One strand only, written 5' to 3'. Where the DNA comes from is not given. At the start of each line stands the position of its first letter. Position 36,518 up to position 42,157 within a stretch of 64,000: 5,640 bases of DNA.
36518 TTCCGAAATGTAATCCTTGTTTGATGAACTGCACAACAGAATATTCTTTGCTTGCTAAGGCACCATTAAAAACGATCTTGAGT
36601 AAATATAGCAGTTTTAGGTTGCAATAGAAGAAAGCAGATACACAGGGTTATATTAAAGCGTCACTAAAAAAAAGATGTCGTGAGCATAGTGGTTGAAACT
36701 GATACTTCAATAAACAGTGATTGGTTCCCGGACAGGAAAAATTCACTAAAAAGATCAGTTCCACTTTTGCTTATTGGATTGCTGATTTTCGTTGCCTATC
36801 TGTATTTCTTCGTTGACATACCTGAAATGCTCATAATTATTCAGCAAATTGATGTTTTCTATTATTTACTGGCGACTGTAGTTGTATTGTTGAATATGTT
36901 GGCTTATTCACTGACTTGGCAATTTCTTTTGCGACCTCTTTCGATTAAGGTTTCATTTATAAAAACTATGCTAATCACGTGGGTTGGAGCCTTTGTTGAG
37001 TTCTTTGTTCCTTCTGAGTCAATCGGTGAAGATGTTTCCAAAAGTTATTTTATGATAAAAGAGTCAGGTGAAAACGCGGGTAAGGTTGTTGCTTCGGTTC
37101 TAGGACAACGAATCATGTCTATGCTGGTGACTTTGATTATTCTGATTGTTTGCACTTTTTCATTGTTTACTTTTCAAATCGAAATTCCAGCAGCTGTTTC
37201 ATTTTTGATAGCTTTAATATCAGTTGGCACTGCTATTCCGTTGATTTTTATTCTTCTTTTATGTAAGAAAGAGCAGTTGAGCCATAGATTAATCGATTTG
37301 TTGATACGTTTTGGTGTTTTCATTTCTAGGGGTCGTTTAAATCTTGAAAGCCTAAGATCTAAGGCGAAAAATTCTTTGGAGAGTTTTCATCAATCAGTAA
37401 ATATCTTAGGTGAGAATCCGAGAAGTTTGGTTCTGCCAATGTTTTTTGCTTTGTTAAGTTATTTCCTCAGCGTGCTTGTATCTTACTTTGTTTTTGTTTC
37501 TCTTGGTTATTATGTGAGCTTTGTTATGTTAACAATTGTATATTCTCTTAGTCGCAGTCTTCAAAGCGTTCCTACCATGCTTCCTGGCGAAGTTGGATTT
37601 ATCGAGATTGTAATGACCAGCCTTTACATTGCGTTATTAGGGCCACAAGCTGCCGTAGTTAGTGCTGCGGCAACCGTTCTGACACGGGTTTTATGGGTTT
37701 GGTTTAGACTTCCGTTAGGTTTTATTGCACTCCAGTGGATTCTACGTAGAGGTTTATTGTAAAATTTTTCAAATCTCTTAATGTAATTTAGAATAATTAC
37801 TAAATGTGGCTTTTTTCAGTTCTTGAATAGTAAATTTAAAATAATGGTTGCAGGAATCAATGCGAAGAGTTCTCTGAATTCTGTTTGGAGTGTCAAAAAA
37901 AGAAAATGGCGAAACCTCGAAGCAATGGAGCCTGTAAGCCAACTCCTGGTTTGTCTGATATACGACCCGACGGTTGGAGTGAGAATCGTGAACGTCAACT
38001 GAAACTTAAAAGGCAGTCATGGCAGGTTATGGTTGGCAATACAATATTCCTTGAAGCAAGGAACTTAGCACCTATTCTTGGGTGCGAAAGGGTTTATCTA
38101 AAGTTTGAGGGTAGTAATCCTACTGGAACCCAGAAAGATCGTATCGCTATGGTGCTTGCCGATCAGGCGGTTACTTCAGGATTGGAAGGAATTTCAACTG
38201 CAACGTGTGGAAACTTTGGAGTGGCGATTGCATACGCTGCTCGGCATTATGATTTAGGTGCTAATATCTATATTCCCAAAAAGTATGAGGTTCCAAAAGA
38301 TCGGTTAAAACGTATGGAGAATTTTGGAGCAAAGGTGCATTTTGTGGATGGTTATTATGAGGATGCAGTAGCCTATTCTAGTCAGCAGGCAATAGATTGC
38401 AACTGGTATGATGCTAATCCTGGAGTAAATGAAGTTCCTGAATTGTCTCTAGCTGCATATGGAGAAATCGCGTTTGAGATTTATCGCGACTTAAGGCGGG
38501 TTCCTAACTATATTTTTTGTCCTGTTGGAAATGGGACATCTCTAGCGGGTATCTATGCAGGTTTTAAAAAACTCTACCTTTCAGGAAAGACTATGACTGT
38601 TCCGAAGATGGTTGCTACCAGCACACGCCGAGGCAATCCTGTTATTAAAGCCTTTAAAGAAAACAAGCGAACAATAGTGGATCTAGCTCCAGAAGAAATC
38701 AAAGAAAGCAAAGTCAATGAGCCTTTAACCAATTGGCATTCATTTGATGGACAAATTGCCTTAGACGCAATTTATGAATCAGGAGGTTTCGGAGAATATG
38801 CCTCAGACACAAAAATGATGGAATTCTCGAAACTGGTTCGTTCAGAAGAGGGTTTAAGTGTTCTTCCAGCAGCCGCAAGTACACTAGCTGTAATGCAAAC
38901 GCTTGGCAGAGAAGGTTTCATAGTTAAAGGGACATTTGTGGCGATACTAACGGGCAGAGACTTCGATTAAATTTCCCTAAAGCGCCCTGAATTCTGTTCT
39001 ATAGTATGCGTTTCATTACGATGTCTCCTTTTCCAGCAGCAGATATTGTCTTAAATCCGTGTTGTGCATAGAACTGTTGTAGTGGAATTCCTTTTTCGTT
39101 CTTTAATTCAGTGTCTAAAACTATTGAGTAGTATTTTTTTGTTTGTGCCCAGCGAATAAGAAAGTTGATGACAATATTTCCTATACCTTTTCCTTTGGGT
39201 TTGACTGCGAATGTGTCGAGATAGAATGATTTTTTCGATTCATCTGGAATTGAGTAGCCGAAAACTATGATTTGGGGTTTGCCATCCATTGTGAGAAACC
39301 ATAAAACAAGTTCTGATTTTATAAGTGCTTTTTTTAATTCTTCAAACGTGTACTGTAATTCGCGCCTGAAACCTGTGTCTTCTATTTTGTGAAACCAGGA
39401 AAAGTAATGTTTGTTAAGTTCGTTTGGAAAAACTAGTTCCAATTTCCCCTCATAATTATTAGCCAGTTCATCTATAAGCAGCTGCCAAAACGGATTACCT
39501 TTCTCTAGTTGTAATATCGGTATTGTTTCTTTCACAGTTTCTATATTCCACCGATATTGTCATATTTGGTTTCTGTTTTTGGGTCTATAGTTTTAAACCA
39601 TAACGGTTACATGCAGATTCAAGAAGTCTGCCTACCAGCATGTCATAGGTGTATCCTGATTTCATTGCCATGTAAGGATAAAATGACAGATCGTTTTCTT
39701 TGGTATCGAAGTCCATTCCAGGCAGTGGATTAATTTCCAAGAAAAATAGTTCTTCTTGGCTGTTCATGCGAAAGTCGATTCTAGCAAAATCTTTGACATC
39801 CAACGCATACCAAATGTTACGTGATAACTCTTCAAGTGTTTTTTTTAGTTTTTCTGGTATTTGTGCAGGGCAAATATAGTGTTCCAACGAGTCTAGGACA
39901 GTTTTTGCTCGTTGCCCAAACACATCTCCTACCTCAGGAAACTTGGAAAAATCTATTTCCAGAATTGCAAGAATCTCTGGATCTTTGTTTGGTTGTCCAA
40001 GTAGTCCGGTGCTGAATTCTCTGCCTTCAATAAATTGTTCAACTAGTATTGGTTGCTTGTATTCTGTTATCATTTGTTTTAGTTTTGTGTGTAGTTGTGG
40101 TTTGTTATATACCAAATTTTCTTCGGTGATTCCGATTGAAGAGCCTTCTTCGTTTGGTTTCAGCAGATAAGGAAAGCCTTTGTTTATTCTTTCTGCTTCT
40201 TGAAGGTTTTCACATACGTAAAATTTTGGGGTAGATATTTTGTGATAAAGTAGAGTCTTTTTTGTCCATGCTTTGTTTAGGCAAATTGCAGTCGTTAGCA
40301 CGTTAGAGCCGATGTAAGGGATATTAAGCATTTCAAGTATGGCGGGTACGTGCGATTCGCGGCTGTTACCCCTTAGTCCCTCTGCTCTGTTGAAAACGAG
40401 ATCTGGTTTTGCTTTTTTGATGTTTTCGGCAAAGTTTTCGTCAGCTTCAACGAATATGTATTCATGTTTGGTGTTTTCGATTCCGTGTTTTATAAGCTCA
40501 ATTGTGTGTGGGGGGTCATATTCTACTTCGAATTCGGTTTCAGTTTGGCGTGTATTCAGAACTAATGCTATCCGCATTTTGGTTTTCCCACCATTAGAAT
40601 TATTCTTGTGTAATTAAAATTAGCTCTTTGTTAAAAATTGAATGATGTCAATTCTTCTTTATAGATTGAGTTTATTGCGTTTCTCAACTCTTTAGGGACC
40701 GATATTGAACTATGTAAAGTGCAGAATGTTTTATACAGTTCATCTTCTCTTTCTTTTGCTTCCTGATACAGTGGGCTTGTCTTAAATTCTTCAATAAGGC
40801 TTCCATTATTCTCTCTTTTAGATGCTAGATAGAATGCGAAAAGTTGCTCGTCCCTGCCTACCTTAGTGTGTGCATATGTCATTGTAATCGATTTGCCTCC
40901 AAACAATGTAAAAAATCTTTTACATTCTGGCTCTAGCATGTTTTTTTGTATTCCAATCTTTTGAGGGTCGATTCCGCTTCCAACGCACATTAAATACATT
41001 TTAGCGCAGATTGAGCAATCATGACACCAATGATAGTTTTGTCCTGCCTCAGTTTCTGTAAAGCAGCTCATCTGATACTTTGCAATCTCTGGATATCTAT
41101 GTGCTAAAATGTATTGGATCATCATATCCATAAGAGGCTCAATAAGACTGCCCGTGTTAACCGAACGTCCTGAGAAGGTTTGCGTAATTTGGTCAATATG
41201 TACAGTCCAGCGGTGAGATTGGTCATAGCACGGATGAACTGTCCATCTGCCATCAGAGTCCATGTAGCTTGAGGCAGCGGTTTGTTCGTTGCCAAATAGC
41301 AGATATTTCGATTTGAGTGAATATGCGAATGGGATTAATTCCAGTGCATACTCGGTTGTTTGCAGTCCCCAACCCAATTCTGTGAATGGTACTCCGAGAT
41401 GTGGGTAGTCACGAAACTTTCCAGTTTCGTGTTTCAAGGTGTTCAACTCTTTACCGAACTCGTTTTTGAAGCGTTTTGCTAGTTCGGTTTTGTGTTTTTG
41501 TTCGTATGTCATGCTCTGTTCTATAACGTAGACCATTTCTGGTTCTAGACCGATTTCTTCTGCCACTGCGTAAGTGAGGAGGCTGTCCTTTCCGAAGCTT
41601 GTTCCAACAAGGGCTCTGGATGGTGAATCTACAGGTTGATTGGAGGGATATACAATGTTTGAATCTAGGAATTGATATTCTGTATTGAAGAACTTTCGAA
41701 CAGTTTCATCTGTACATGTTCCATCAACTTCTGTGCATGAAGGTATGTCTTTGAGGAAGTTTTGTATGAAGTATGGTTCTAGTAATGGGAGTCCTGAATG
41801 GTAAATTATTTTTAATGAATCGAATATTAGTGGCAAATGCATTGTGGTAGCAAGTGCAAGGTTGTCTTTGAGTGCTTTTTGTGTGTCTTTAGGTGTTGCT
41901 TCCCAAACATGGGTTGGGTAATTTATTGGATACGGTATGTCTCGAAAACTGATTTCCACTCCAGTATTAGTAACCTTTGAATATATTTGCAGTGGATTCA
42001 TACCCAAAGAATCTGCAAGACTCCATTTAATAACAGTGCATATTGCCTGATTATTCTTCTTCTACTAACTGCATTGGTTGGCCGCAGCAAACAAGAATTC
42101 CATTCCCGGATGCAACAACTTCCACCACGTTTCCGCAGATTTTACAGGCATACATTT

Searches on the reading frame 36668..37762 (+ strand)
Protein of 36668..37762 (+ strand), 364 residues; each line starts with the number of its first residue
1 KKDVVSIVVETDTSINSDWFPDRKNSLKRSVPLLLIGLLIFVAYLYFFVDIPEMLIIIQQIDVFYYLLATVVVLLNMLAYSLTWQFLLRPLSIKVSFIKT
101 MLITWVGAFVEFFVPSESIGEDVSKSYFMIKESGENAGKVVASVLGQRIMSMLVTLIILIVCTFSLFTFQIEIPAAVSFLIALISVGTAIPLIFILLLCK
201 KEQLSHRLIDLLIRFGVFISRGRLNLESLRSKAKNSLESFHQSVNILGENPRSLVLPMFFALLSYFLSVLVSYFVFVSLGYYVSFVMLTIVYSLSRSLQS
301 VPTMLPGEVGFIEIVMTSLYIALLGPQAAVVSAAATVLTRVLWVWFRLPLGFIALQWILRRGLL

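Call 36: search_protein_families(library=pfam, proteins=[window:36668-37762:+], max_evalue=0.001)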
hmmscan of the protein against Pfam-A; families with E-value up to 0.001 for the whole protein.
window:36668-37762:+ (364 aa): 1 family
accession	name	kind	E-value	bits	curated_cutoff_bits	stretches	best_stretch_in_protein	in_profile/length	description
PF03706.18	LPG_synthase_TM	-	2.1e-29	103.4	33.4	1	35-351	2-302/302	Lysylphosphatidylglycerol synthase TM region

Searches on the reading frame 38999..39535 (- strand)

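Call 36: search_protein_families(library=pfam, proteins=[window:38999-39535:-], max_evalue=0.001)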
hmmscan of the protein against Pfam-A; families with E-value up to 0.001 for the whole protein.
window:38999-39535:- (178 aa): 2 families
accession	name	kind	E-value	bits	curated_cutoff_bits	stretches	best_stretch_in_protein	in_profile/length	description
PF00583.31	Acetyltransf_1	-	3.2e-06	27.8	20.7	1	57-161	14-116/116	Acetyltransferase (GNAT) family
PF13508.13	Acetyltransf_7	-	0.00012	22.8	27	1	103-162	29-83/84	Acetyltransferase (GNAT) domain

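Call 53: search_protein_families(library=ncbifam, proteins=[window:38999-39535:-], max_evalue=1)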
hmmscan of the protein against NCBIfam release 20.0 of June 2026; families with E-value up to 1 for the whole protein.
window:38999-39535:- (178 aa): 5 families
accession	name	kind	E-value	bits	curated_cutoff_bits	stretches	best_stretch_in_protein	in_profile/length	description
NF040503.1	resist_ArsN1a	equivalog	0.00021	21.1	170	1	112-164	87-136/159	arsinothricin resistance N-acetyltransferase ArsN1 family A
NF000360.1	sat4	exception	0.00026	21.1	380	1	109-165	102-157/180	streptothricin N-acetyltransferase Sat4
TIGR01575.1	rimI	equivalog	0.00053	20.2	86.4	1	65-165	21-116/132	ribosomal protein S18-alanine N-acetyltransferase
NF000358.1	sat2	exception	0.0098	15.7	360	1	114-162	96-141/174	streptothricin N-acetyltransferase Sat2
NF043067.1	AAC_6p_group_E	equivalog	0.13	12.1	140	1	104-162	71-128/140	aminoglycoside 6'-N-acetyltransferase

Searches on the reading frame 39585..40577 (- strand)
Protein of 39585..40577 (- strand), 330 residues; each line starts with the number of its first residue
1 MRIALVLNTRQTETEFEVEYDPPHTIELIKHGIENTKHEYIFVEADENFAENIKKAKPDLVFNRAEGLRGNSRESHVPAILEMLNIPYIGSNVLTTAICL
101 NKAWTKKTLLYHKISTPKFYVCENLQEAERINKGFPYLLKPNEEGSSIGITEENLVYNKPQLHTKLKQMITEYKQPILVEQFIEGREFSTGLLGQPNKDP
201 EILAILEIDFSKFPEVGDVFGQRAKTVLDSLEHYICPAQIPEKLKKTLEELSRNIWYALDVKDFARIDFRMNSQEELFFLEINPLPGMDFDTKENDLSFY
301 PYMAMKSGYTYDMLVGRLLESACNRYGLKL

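Call 36: search_protein_families(library=pfam, proteins=[window:39585-40577:-], max_evalue=0.001)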
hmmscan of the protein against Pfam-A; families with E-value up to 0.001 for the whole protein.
window:39585-40577:- (330 aa): 3 families
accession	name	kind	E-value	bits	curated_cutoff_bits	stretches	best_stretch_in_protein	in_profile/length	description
PF07478.18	Dala_Dala_lig_C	-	4.6e-34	118.1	24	1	125-320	27-204/204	D-ala D-ala ligase C-terminus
PF13535.11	ATP-grasp_4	-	2.7e-11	43.8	27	1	135-286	3-152/160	ATP-grasp domain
PF02655.19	ATP-grasp_3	-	6.7e-06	26.7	23.2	1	101-284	3-155/160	ATP-grasp domain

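Call 53: search_protein_families(library=ncbifam, proteins=[window:39585-40577:-], max_evalue=1)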
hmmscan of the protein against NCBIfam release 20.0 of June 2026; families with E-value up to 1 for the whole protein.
window:39585-40577:- (330 aa): 51 families (the best 25 are shown)
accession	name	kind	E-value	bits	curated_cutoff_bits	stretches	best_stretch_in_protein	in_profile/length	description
NF002378.0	PRK01372.1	subfamily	2.1e-52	177.8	243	1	29-323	30-302/305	D-alanine--D-alanine ligase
TIGR01205.1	D_ala_D_alaTIGR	subfamily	6.5e-45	153.5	245.65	1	35-322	29-317/318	D-alanine--D-alanine ligase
NF002528.0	PRK01966.1-4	subfamily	2.8e-38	131.7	262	1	48-325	92-361/366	D-alanine--D-alanine ligase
NF011169.0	PRK14571.1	equivalog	8.3e-37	127.1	404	1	25-325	20-298/300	D-alanyl-alanine synthetase A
NF002527.0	PRK01966.1-3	equivalog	6.3e-33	114.4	310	1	37-288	55-300/332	D-alanine--D-alanine ligase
NF000091.3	D_ala_D_ser_VanG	exception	2.9e-32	111.9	495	1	51-322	87-343/344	D-alanine--D-serine ligase VanG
NF000207.3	D_ala_D_ser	equivalog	5.6e-31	107.9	520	1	48-322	78-339/342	D-alanine--D-serine ligase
NF002525.0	PRK01966.1-1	equivalog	3.9e-28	98.4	457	1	56-325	97-353/364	D-alanine--D-alanine ligase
NF002526.0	PRK01966.1-2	equivalog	1e-25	90.4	449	1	51-327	87-352/362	D-alanine--D-alanine ligase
NF012214.1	D_ala_D_ser_VanC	exception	1.2e-25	90.5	650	1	48-321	85-344/350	D-alanine--D-serine ligase VanC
NF000206.1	D_ala_D_lac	equivalog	3.2e-24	85.6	550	1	55-322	88-340/342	D-alanine--(R)-lactate ligase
NF012213.0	VanC1_ser_lig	exception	7.8e-23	80.9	775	1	45-320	75-336/343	D-alanine--D-serine ligase VanC1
NF002529.0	PRK01966.1-5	equivalog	4.7e-22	78.4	472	1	74-322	100-336/348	D-alanine--D-alanine ligase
NF011170.0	PRK14572.1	equivalog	1e-20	74.2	489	1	53-320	84-343/351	D-alanyl-alanine synthetase A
NF012215.1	D_ala_D_lac_VanD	exception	1.3e-20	74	700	1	59-323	92-341/343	D-alanine--(R)-lactate ligase VanD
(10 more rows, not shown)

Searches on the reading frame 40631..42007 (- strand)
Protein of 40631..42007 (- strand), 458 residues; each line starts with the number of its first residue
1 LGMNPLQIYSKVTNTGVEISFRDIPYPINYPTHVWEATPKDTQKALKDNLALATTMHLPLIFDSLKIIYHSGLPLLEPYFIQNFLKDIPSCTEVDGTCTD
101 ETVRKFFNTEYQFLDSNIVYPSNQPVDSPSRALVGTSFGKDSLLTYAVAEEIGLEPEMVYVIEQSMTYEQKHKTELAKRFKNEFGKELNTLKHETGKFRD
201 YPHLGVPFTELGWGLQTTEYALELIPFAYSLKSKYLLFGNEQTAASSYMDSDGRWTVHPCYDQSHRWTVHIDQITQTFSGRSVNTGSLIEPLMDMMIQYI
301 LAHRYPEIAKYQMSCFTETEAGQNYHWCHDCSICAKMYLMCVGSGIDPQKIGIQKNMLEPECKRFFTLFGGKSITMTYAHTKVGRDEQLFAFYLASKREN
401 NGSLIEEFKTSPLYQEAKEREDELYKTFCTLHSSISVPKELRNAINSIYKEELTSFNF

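Call 36: search_protein_families(library=pfam, proteins=[window:40631-42007:-], max_evalue=0.001)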
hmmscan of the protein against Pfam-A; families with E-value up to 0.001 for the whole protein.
window:40631-42007:- (458 aa): 0 families

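Call 53: search_protein_families(library=ncbifam, proteins=[window:40631-42007:-], max_evalue=1)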
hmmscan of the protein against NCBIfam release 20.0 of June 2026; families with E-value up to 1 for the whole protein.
window:40631-42007:- (458 aa): 3 families
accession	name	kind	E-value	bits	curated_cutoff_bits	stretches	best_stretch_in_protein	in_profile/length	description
NF041275.1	MurL_Xanthmoales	equivalog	0.0028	16.2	700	1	122-341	130-338/447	UDP-N-acetyl-alpha-D-muramoyl-L-alanyl-L-glutamate epimerase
NF010367.0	PRK13795.1-2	equivalog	0.031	12.7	456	1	132-219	245-329/584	hypothetical protein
NF045676.1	FeExpMbfA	equivalog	0.23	10.8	450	1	156-194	39-77/318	iron exporter MbfA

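Call 61: search_solved_structures(query=window:40631-42007:-, max_evalue=1)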
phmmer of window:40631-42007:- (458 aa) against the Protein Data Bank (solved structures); distinct sequences matched with E-value up to 1: 0.
